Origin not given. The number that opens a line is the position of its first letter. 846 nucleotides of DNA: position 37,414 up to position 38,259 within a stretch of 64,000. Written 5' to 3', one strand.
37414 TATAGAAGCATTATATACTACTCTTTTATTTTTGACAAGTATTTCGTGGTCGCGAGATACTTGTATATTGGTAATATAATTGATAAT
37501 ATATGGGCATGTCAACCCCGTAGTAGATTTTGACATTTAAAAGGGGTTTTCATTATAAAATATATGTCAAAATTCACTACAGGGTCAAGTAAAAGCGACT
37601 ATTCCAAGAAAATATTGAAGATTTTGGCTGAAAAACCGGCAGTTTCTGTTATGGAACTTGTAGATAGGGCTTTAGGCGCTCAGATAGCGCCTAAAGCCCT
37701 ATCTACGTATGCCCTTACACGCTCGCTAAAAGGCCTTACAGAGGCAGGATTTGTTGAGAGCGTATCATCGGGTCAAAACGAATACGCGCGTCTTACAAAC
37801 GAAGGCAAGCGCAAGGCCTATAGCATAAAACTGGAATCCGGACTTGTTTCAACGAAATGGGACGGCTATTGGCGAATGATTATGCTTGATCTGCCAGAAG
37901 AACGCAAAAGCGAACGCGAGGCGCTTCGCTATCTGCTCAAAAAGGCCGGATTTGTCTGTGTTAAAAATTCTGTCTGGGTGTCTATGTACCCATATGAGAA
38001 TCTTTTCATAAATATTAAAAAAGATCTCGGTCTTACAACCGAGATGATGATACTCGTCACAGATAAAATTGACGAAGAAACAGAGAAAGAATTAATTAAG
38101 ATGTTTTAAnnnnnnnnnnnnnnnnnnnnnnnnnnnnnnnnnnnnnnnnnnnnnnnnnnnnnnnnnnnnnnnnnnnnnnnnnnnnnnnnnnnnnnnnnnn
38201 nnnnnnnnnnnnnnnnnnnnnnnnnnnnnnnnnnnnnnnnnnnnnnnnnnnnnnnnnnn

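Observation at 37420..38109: A small wHTH/PaaX_C-like regulator sits in the hrcA position, with inverted repeats over divergent consensus promoters for itself and dnaK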

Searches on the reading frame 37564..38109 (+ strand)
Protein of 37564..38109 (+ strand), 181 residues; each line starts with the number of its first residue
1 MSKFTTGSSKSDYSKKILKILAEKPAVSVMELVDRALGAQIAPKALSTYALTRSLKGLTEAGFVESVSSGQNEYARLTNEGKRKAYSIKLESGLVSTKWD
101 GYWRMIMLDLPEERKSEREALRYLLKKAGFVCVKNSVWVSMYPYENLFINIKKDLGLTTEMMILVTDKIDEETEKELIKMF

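Call 3: search_protein_families(library=pfam, proteins=[window:37564-38109:+], max_evalue=0.1)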
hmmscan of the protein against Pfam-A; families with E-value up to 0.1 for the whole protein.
window:37564-38109:+ (181 aa): 4 families
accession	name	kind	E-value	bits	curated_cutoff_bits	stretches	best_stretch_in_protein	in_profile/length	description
PF20803.2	PaaX_M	-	9.1e-21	74.2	24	1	97-177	2-82/83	PaaX protein central Cas2-like domain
PF22665.2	DUF6293_C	-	0.0011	19.8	27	1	48-83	61-96/101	DUF6293 C-terminal winged helix domain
PF12802.13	MarR_2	-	0.034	14.8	27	0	46-70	32-56/61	MarR family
PF08461.16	HTH_12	-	0.097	13.1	21.4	0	16-81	2-62/66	Ribonuclease R winged-helix domain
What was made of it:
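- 37564..38109 (+): Regulator gene ('REG'), 181 aa, a mini-PaaX: winged helix plus Cas2-like domain. Pfam PaaX_M E 9e-21 (call 3).
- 37852..38094 (+): PaaX_M Cas2-like domain (aa 97-177), presumed dimerisation module; nearly invariant in relatives. PF20803, 74 bits against a cutoff of 24 (call 3).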

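Call 8: find_homologous_proteins(query=window:37564-38109:+)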
Query window:37564-38109:+ (181 aa): 2080 proteins with E <= 0.001 among 2243 candidates; the best 120 are listed.
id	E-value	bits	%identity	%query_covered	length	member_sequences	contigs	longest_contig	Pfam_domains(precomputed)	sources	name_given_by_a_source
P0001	1.2e-109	381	99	100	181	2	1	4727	PF20803.3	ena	-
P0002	4.3e-87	308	84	96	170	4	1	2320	PF20803.3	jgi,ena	-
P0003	9.3e-74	264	90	75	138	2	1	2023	PF20803.3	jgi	jgi:DNA-binding transcriptional regulator PaaX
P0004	4.3e-72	259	69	95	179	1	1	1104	PF20803.3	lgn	-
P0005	1.2e-71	258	68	95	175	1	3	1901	PF20803.3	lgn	-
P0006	2.1e-71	257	69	96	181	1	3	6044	PF20803.3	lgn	-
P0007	2.4e-71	257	69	96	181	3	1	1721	PF20803.3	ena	-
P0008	2.9e-71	256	69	96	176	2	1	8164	PF20803.3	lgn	-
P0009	5.3e-71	256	69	96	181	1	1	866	PF20803.3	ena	-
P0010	6.4e-71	255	69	96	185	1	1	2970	PF20803.3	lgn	-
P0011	1.4e-70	254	67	95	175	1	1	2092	PF20803.3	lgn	-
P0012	1.9e-70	254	67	95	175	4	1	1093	PF20803.3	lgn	-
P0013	3.4e-70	253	69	95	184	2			PF20803.3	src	-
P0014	3.4e-70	253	68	96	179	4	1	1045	PF20803.3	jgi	-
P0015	3.9e-70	253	70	94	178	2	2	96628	PF20803.3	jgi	jgi:DNA-binding transcriptional regulator PaaX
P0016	7.6e-70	252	68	96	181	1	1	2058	PF20803.3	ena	-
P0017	1.4e-69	251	68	96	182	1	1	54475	PF20803.3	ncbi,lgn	ncbi:MAG: hypothetical protein WD963_00115 [Candidatus Paceibacterota bacterium]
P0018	2.4e-69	250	66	98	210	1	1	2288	PF20803.3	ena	-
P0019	2.5e-69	250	68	95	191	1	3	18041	PF20803.3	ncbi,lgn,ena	-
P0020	3.0e-69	250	66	96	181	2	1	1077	PF20803.3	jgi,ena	-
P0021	3.1e-69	250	67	96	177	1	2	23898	PF20803.3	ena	-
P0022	5.5e-69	249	67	96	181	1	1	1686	PF20803.3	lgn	-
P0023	6.8e-69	249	66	96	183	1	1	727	PF20803.3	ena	-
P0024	6.8e-69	249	67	96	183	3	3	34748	PF20803.3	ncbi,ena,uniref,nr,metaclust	ncbi:hypothetical protein A2818_00420 [Candidatus Nomurabacteria bacterium RIFCSPHIGHO2_01_FULL_40_1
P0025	8.0e-69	248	69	93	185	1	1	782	PF20803.3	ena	-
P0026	8.3e-69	248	66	96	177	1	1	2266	PF20803.3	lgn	-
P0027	1.2e-68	248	67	96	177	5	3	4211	PF20803.3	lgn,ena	-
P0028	1.2e-68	248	67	96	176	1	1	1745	PF20803.3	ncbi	-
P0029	1.3e-68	248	67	96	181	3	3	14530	PF20803.3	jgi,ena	-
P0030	1.4e-68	248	67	96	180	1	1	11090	PF20803.3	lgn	-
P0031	1.5e-68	248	67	96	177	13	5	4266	PF20803.3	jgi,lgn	jgi:DNA-binding transcriptional regulator PaaX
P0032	1.5e-68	248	67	96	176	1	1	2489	PF20803.3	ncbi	-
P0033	1.7e-68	247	67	94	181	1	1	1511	PF20803.3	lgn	-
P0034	1.8e-68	247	67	96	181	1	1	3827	PF20803.3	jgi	jgi:DNA-binding transcriptional regulator PaaX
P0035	1.8e-68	247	65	98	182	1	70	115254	PF20803.3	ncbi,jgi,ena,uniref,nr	ncbi:hypothetical protein A2643_03575 [Candidatus Nomurabacteria bacterium RIFCSPHIGHO2_01_FULL_39_2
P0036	2.3e-68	247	66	96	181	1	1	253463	PF20803.3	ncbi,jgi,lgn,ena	ncbi:MAG: hypothetical protein WC884_00685 [Candidatus Paceibacterota bacterium]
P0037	2.8e-68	247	66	96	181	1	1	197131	PF20803.3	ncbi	ncbi:MAG: hypothetical protein V4504_00185 [Patescibacteria group bacterium]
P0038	3.8e-68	246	66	95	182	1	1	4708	PF20803.3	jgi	jgi:DNA-binding transcriptional regulator PaaX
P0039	3.9e-68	246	67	96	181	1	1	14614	PF20803.3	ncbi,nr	ncbi:hypothetical protein EXS45_01495 [Candidatus Nomurabacteria bacterium]|nr:hypothetical protein 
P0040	4.4e-68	246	70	94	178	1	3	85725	PF20803.3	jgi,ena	-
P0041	5.4e-68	246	66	96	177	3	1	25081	PF20803.3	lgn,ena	-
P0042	6.1e-68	246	65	94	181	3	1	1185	PF20803.3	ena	-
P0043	6.9e-68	245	68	95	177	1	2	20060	PF20803.3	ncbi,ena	-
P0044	8.8e-68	245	64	100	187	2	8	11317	PF20803.3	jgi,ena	-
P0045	1.1e-67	245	64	96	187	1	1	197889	PF20803.3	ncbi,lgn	-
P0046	1.4e-67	244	65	96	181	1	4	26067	PF20803.3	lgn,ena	-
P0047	1.4e-67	244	66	94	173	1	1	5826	PF20803.3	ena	-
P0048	1.9e-67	244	65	95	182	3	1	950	PF20803.3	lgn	-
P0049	1.9e-67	244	68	96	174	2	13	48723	PF20803.3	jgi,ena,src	-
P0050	2.2e-67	244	65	96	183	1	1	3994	PF20803.3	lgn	-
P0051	2.5e-67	244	62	95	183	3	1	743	PF20803.3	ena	-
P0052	2.6e-67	243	68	96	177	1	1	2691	PF20803.3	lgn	-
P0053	2.7e-67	243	65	95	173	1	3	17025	PF20803.3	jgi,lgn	jgi:DNA-binding transcriptional regulator PaaX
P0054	3.3e-67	243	64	94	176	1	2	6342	PF20803.3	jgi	jgi:DNA-binding transcriptional regulator PaaX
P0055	3.5e-67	243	67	96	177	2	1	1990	PF20803.3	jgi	jgi:DNA-binding transcriptional regulator PaaX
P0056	4.5e-67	243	66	94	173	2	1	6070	PF20803.3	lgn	-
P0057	5.3e-67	243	63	96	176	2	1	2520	PF20803.3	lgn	-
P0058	5.5e-67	242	66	96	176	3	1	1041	PF20803.3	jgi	jgi:DNA-binding transcriptional regulator PaaX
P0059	5.5e-67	242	65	96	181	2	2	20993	PF20803.3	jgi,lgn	jgi:DNA-binding transcriptional regulator PaaX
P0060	5.6e-67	242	66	94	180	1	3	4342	PF01047.29,PF20803.3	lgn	-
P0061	6.5e-67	242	64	94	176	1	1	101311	PF20803.3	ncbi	-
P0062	6.6e-67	242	66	96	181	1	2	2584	PF20803.3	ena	-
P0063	6.9e-67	242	66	94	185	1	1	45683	PF20803.3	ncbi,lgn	-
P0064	1.2e-66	241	67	96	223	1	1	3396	PF20803.3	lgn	-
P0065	1.2e-66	241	66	93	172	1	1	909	PF20803.3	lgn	-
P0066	1.2e-66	241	65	96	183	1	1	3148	PF20803.3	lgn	-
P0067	1.3e-66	241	66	96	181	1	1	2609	PF20803.3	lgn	-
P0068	1.5e-66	241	66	94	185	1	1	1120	PF20803.3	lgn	-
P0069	1.7e-66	241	65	94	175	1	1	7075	PF20803.3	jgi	jgi:DNA-binding transcriptional regulator PaaX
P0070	1.9e-66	241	64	94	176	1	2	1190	PF20803.3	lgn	-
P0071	2.4e-66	240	66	93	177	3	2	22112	PF20803.3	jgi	jgi:DNA-binding transcriptional regulator PaaX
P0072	2.5e-66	240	65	96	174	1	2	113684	PF20803.3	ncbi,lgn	-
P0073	2.7e-66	240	63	96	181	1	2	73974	PF20803.3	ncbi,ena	-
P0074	2.8e-66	240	63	96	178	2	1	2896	PF20803.3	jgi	jgi:DNA-binding transcriptional regulator PaaX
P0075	3.1e-66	240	65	96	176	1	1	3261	PF20803.3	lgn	-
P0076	3.3e-66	240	65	94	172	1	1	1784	PF20803.3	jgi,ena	-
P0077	3.6e-66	240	66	96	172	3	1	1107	PF20803.3,PF22665.4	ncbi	-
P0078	3.9e-66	240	65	96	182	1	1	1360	PF20803.3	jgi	-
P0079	4.2e-66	240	66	96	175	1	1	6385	PF20803.3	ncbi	-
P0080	4.8e-66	239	65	96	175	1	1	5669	PF20803.3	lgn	-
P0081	5.2e-66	239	66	94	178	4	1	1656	PF20803.3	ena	-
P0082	5.3e-66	239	66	95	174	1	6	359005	PF20803.3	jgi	jgi:DNA-binding transcriptional regulator PaaX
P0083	5.3e-66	239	62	100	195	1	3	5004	PF20803.3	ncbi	-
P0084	5.3e-66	239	66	96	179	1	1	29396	PF20803.3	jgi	-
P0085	5.4e-66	239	65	95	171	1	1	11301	PF20803.3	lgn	-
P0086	5.5e-66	239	66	96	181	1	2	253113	PF20803.3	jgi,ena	jgi:DNA-binding transcriptional regulator PaaX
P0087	5.5e-66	239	65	94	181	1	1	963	PF20803.3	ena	-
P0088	6.1e-66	239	65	96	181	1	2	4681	PF20803.3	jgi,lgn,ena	jgi:DNA-binding transcriptional regulator PaaX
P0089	6.2e-66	239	65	95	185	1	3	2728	PF20803.3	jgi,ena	-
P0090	6.5e-66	239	61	99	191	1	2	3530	PF20803.3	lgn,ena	-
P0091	7.0e-66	239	68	95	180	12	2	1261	PF20803.3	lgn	-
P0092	7.3e-66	239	66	95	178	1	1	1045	PF20803.3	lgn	-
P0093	1.1e-65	238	65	96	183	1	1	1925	PF20803.3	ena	-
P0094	1.1e-65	238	65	96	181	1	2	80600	PF20803.3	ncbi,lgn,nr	ncbi:MAG: hypothetical protein NTZ87_02305 [Candidatus Nomurabacteria bacterium]|nr:hypothetical pro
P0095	1.2e-65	238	62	96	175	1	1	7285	PF20803.3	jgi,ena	-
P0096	1.2e-65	238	66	92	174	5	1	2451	PF20803.3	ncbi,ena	ncbi:MAG: hypothetical protein AAB895_03850 [Patescibacteria group bacterium]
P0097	1.2e-65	238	65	94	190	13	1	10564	PF20803.3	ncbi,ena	-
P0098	1.2e-65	238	66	93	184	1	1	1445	PF20803.3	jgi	jgi:DNA-binding transcriptional regulator PaaX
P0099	1.2e-65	238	64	96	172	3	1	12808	PF20803.3,PF22665.4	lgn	-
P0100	1.2e-65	238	67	94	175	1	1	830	PF20803.3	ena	-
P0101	1.3e-65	238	64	95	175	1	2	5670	PF20803.3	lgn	-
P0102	1.3e-65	238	66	96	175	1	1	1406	PF20803.3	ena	-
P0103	1.3e-65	238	64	96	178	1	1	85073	PF20803.3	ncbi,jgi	ncbi:MAG: hypothetical protein WC847_02055 [Candidatus Paceibacterota bacterium]|jgi:DNA-binding tra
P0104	1.4e-65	238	65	96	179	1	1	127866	PF20803.3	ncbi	ncbi:MAG: hypothetical protein V4439_03065 [Patescibacteria group bacterium]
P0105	1.4e-65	238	66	94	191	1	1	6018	PF20803.3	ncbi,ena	-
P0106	1.4e-65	238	64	96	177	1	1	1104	PF20803.3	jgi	jgi:DNA-binding transcriptional regulator PaaX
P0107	1.6e-65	238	64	91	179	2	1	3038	PF20803.3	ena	-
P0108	1.8e-65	238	65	96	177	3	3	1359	PF20803.3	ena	-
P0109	1.8e-65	238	66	94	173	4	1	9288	PF20803.3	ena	-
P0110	1.9e-65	237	63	95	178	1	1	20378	PF20803.3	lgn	-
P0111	2.1e-65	237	65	95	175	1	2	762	PF20803.3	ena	-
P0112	2.1e-65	237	67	95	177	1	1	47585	PF20803.3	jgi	jgi:DNA-binding transcriptional regulator PaaX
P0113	2.1e-65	237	65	92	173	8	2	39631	PF20803.3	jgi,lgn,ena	jgi:DNA-binding transcriptional regulator PaaX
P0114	2.2e-65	237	65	96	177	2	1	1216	PF20803.3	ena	-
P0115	2.3e-65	237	65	96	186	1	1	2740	PF20803.3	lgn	-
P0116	2.4e-65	237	67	95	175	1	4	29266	PF20803.3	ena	-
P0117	2.4e-65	237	64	96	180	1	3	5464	PF20803.3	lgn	-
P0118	2.6e-65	237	64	95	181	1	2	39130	PF20803.3,PF22665.4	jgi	jgi:DNA-binding transcriptional regulator PaaX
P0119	2.7e-65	237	64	95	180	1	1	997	PF20803.3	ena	-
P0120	2.8e-65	237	66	93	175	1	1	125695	PF20803.3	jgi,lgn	-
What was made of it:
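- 37564..38109 (+): A first search found 2080 homologues (call 8).
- JGI names many homologues 'PaaX' (call 8).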

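Call 11: find_related_loci(query=A1, collection=genome_contigs, flank=6000)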
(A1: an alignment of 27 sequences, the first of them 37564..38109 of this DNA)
Query A1 (181 aa) in genome_contigs; peptide patterns used: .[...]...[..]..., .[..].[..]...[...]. (x = any residue, [..] = any of these).
425 stretches matched a pattern; 377 encode a relative of the query (tblastn E <= 1e-3); the best 80 are kept; 80 distinct loci.
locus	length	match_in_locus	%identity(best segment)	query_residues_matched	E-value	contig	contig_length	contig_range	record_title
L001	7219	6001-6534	70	8-181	6e-81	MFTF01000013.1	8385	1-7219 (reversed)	MAG: Candidatus Nomurabacteria bacterium RIFCSPHIGHO2_01_FULL_36_23 rifcsphigho2_01_scaffold_24151, whole genome shotgun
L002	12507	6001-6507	66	10-181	3e-78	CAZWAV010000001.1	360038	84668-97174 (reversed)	MAG TPA_asm: uncultured Candidatus Saccharibacteria bacterium isolate SRP170004_co1_259 genome assembly, contig: NODE_21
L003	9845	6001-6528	69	10-181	8e-78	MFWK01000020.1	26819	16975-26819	MAG: Candidatus Nomurabacteria bacterium RIFOXYD2_FULL_35_12 rifoxyd2_full_scaffold_396, whole genome shotgun sequence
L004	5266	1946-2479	66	8-181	3e-77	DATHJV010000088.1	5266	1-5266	MAG TPA_asm: Candidatus Paceibacterota bacterium isolate SMAG_U12561 k141_160259, whole genome shotgun sequence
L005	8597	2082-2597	68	10-181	9e-77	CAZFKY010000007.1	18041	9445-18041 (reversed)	MAG TPA_asm: uncultured Candidatus Saccharibacteria bacterium isolate SRP135725_co1_149 genome assembly, contig: NODE_40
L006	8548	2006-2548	67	4-181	6e-76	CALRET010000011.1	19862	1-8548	MAG: Candidatus Nomurabacteria bacterium isolate MaH-04nov19-107 genome assembly, contig: MaH-04nov19-C6901, whole genom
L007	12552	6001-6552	64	8-181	1e-75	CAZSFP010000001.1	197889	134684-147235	MAG TPA_asm: uncultured Candidatus Saccharibacteria bacterium isolate SRP342105_co1_388 genome assembly, contig: NODE_65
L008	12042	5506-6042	65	5-181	1e-75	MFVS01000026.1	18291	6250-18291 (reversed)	MAG: Candidatus Nomurabacteria bacterium RIFCSPLOWO2_12_FULL_40_42 rifcsplowo2_12_scaffold_5293, whole genome shotgun se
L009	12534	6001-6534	66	8-181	2e-75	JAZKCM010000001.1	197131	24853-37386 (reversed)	MAG: Patescibacteria group bacterium isolate ADI_H3L2_122-bin042_1 ADIH3L2_B042_1_000000000001, whole genome shotgun seq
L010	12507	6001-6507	67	8-181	9e-75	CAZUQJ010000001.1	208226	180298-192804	MAG TPA_asm: uncultured Candidatus Saccharibacteria bacterium isolate SRP286056_co1_92 genome assembly, contig: NODE_28_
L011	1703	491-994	65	4-174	4e-78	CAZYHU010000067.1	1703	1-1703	MAG TPA_asm: uncultured Candidatus Saccharibacteria bacterium isolate SRP219642_co7_98 genome assembly, contig: NODE_122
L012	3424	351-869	66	13-181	3e-74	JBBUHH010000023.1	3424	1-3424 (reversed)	MAG: Patescibacteria group bacterium isolate H52-bin032_1 H52_bin032_1_000000000023, whole genome shotgun sequence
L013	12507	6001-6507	65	8-181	5e-74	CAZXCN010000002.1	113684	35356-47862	MAG TPA_asm: uncultured Candidatus Saccharibacteria bacterium isolate SRP285395_co1_239 genome assembly, contig: NODE_13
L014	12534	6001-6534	65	8-181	2e-73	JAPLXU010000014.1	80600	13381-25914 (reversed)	MAG: Candidatus Nomurabacteria bacterium isolate LacPavin_0419_WC70L_MAG_39_11 LacPavin_0419_WC70L_scaffold_209559, whol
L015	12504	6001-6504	66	10-180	2e-73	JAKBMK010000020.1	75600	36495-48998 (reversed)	MAG: bacterium isolate FK3.bin58 NODE_559_length_75600_cov_1.846727, whole genome shotgun sequence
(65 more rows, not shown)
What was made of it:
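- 377 species genomes encode a relative (call 11).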

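Call 27: search_solved_structures(query=A1, max_evalue=1, show_alignments=2)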
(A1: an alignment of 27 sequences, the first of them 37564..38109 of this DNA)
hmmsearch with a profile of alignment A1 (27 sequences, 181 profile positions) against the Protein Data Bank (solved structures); distinct sequences matched with E-value up to 1: 3.
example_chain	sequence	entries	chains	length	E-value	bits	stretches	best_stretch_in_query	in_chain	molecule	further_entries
6jbx_A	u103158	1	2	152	0.033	16.9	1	32-100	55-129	Fatty acid biosynthesis transcriptional regulator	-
3df8_A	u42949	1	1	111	0.05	16.3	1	8-84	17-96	possible HxlR family transcriptional factor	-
3nqo_A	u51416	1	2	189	0.13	15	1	19-83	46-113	MarR-family transcriptional regulator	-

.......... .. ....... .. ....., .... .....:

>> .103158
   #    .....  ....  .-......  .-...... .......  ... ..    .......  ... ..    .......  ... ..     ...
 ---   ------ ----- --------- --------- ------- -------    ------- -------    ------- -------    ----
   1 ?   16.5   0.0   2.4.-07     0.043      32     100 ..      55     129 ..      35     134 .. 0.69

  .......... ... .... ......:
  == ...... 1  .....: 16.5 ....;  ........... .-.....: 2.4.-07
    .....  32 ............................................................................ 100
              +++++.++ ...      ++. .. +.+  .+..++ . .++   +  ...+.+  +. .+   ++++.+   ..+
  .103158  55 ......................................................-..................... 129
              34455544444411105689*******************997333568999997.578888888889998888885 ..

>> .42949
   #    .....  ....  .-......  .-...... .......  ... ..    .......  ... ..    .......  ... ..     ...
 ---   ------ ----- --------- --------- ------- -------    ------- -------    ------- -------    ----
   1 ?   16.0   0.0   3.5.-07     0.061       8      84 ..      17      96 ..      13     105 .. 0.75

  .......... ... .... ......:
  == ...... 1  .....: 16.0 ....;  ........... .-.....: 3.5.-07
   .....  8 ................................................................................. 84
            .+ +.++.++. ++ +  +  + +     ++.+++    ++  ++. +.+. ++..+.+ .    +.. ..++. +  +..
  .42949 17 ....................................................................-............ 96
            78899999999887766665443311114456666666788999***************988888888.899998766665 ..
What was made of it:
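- Tried and rejected: A PDB sequence search with the family profile gave only marginal wHTH hits (call 27).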

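Call 30: predict_structure(alignment_id=A1)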
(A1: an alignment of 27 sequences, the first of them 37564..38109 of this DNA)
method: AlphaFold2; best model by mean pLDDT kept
length: 181 residues; sequences in the alignment: 27
mean_pLDDT: 77.2   pTM: 0.45
mean pLDDT of the five models: 77.2, 75.4, 75.0, 62.6, 62.2
residues with pLDDT >= 90: 11; 70-90: 131; 50-70: 27; < 50: 12
segments of 3 or more residues with pLDDT < 50: 1-10
pLDDT, mean of each block of 10 residues (from residue 1): 35 82 87 77 72 88 87 88 74 61 85 82 84 84 75 67 84 79 68
secondary structure, 60 per line:
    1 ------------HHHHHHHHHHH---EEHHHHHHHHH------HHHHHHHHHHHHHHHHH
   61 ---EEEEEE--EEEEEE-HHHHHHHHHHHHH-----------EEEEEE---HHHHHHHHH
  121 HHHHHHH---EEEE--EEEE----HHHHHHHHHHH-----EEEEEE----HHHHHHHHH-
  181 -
elements in order: H13-23 H29-37 H44-60 E64-69 E72-77 H79-91 E103-108 H112-127 E131-134 E137-140 H145-155 E161-166 H171-179
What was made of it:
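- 37564..38109 (+): AlphaFold model pLDDT 77 (call 30).
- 37852..38094 (+): Strand-helix-strand-strand-helix-strand topology (call 30).
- On PaaX family (TIGR02277 / Pfam PaaX, PaaX_M, PaaX_C): The model shows only one short helix after the Cas2-like fold (call 30).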

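Call 33: fold_search(model_id=the predicted structure, library=pdb)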
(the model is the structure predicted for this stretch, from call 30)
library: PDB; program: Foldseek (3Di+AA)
matches with E <= 10: 1502; with E <= 0.001: 8
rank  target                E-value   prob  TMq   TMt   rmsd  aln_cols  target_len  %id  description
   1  8a39_AP1              1.4e-06  1.00  0.37  0.24   9.2       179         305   14  Crystal Structure of PaaX from Escherichia coli W (released 2023-07-05)
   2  3l09_A                1.8e-04  1.00  0.34  0.26   9.1       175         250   14  Crystal structure of Putative transcriptional regulator (JANN_22DEC04_CONTIG27_REVISED_GENE3569) from Jannaschia sp. C (released 2010-01-12)
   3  3cdh_B                4.6e-04  1.00  0.37  0.48  12.7       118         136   20  Crystal structure of the MarR family transcriptional regulator SPO1453 from Silicibacter pomeroyi DSS-3 (released 2008-03-18)
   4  3l09_C                4.6e-04  1.00  0.34  0.25   9.1       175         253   14  Crystal structure of Putative transcriptional regulator (JANN_22DEC04_CONTIG27_REVISED_GENE3569) from Jannaschia sp. C (released 2010-01-12)
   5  3l09_D                5.9e-04  1.00  0.35  0.27   9.0       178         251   13  Crystal structure of Putative transcriptional regulator (JANN_22DEC04_CONTIG27_REVISED_GENE3569) from Jannaschia sp. C (released 2010-01-12)
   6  4jba_B                7.0e-04  1.00  0.32  0.41  10.2       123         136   23  Crystal Structure of the Oxidized Form of MarR from E.coli (released 2013-10-16)
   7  3l09_B                7.5e-04  1.00  0.34  0.26   9.0       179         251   13  Crystal structure of Putative transcriptional regulator (JANN_22DEC04_CONTIG27_REVISED_GENE3569) from Jannaschia sp. C (released 2010-01-12)
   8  3cjn                  9.0e-04  1.00  0.34  0.42  13.1       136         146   20  Crystal structure of transcriptional regulator, MarR family, from Silicibacter pomeroyi (released 2008-03-25)
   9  5aip_B                1.0e-03  1.00  0.37  0.50  11.8       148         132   19  Crystal structure of NadR in complex with 4-hydroxyphenylacetate (released 2016-03-02)
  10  3f6v                  1.6e-03  1.00  0.33  0.58   3.8        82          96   21  Crystal structure of Possible transcriptional regulator for arsenical resistance (released 2008-11-25)
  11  3ov8                  1.7e-03  1.00  0.38  0.72   3.0        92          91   18  Crystal structure of AF1382 from Archaeoglobus fulgidus, High resolution (released 2011-11-16)
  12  3kfw                  2.0e-03  1.00  0.35  0.28   8.9       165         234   18  Uncharacterized protein Rv0674 from Mycobacterium tuberculosis (released 2009-12-01)
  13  3e6m_G                2.1e-03  1.00  0.36  0.44  11.9       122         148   18  The crystal structure of a MarR family transcriptional regulator from Silicibacter pomeroyi DSS. (released 2008-09-02)
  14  7wze_A                2.1e-03  1.00  0.36  0.40  12.3       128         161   24  Structure of Transcriptional regulator from Bacillus subtilis (strain 168) (released 2022-04-20)
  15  6pcp_B                2.4e-03  1.00  0.37  0.48  11.2       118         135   17  Mechanism for regulation of DNA binding of Bordetella bronchiseptica BpsR by 6-hydroxynicotinic acid (released 2019-11-06)
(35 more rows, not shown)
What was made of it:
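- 37564..38109 (+): Best solved-structure matches are E. coli PaaX 8a39 and 3l09 (call 33).
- On PaaX family (TIGR02277 / Pfam PaaX, PaaX_M, PaaX_C): TM-scores are low (about 0.35) because the relative domain orientation is uncertain (call 33).
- Closest known: PaaX. Same: PaaX is the best structural match over about 179 columns (calls 3, 33).
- Closest known: PaaX. Different: REG is 181 aa, against 305 aa for the E. coli PaaX chain 8a39 (call 33).
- Domains and fold: calls 3, 30, 33. The PaaX fold is the best PDB match (call 33).
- Tried and rejected: The link to PaaX needed fold comparison (call 33).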
